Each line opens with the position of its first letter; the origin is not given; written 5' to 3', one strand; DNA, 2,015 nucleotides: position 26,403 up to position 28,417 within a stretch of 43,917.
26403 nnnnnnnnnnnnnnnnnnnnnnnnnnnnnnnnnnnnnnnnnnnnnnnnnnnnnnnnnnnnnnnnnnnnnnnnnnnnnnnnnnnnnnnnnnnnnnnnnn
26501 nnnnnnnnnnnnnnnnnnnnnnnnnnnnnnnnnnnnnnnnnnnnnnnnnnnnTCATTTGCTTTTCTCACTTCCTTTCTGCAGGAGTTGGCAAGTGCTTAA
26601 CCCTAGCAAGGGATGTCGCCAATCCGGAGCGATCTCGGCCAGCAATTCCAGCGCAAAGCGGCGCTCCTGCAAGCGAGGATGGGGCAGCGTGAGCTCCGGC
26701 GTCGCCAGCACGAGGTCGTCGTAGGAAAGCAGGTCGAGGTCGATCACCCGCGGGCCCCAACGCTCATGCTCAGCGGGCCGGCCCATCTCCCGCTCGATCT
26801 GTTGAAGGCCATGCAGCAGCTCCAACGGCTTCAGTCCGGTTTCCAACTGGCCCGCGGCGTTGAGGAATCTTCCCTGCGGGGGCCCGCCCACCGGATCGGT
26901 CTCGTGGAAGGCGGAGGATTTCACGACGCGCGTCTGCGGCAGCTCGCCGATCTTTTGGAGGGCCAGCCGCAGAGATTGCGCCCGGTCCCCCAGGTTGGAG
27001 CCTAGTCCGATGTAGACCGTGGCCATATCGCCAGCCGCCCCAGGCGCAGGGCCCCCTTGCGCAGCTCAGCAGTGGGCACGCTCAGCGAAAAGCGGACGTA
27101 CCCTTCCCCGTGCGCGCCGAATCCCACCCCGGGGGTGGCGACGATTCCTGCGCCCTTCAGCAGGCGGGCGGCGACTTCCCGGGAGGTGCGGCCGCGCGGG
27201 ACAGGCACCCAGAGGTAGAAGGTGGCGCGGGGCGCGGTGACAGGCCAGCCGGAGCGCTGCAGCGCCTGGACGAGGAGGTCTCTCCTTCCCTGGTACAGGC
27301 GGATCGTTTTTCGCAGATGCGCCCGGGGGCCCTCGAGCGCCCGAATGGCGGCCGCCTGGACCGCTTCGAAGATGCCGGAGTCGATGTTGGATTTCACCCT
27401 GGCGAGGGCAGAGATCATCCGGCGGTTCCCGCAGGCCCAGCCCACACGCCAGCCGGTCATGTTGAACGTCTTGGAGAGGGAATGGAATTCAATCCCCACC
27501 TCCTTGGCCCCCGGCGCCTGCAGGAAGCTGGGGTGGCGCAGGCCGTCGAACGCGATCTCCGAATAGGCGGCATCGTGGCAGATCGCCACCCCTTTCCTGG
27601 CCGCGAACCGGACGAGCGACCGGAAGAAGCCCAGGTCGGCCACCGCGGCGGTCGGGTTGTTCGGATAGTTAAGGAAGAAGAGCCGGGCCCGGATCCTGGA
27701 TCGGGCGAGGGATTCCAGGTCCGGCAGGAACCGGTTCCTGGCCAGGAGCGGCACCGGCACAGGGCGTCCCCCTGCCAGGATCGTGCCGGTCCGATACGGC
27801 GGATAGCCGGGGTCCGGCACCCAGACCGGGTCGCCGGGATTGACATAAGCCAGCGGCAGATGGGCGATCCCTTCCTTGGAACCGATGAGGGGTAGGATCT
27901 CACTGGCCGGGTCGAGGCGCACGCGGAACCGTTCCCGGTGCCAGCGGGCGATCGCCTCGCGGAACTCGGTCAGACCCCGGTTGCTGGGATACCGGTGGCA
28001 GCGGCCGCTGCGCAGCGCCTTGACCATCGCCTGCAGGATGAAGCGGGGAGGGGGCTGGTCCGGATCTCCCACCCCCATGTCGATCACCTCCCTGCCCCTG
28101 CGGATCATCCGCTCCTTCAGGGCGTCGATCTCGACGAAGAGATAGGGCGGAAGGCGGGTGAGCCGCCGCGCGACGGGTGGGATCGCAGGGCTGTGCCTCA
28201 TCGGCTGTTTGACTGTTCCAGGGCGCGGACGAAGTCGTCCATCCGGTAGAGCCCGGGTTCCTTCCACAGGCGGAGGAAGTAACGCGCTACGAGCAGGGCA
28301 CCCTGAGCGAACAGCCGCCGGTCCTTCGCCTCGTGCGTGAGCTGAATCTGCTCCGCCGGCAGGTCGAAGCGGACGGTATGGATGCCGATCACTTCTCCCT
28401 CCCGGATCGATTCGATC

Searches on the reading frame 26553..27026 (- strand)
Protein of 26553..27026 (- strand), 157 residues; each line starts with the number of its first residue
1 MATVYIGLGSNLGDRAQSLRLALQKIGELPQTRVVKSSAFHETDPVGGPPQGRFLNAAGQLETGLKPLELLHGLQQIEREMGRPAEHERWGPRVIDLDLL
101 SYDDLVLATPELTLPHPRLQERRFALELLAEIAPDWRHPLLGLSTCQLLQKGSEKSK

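Call 78: search_protein_families(library=pfam, proteins=[window:26553-27026:-], max_evalue=0.00001)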
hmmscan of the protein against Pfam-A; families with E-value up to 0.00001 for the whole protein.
window:26553-27026:- (157 aa): 1 family
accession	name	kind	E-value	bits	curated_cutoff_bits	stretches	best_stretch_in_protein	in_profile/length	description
PF01288.25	HPPK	-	1.5e-36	125.8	25.7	1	5-134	1-116/116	7,8-dihydro-6-hydroxymethylpterin-pyrophosphokinase (HPPK)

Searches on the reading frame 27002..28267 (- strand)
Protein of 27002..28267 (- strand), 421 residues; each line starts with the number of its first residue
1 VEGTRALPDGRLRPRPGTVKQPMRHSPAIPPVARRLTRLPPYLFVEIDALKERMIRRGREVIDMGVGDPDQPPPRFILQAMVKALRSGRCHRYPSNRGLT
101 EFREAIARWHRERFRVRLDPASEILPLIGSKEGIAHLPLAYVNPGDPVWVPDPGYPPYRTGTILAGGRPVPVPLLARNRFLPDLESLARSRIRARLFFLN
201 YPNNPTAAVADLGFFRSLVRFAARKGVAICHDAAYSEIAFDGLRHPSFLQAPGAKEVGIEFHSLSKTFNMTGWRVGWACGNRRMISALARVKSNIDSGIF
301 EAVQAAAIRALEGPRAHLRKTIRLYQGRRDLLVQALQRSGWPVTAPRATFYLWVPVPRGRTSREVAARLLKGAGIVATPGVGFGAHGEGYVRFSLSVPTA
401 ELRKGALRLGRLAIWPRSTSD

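Call 78: search_protein_families(library=pfam, proteins=[window:27002-28267:-], max_evalue=0.00001)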
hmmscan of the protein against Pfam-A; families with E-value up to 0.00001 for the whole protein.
window:27002-28267:- (421 aa): 1 family
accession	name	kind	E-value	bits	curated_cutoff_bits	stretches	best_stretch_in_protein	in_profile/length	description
PF00155.27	Aminotran_1_2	-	2.7e-65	221.4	19.7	1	60-406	2-358/361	Aminotransferase class I and II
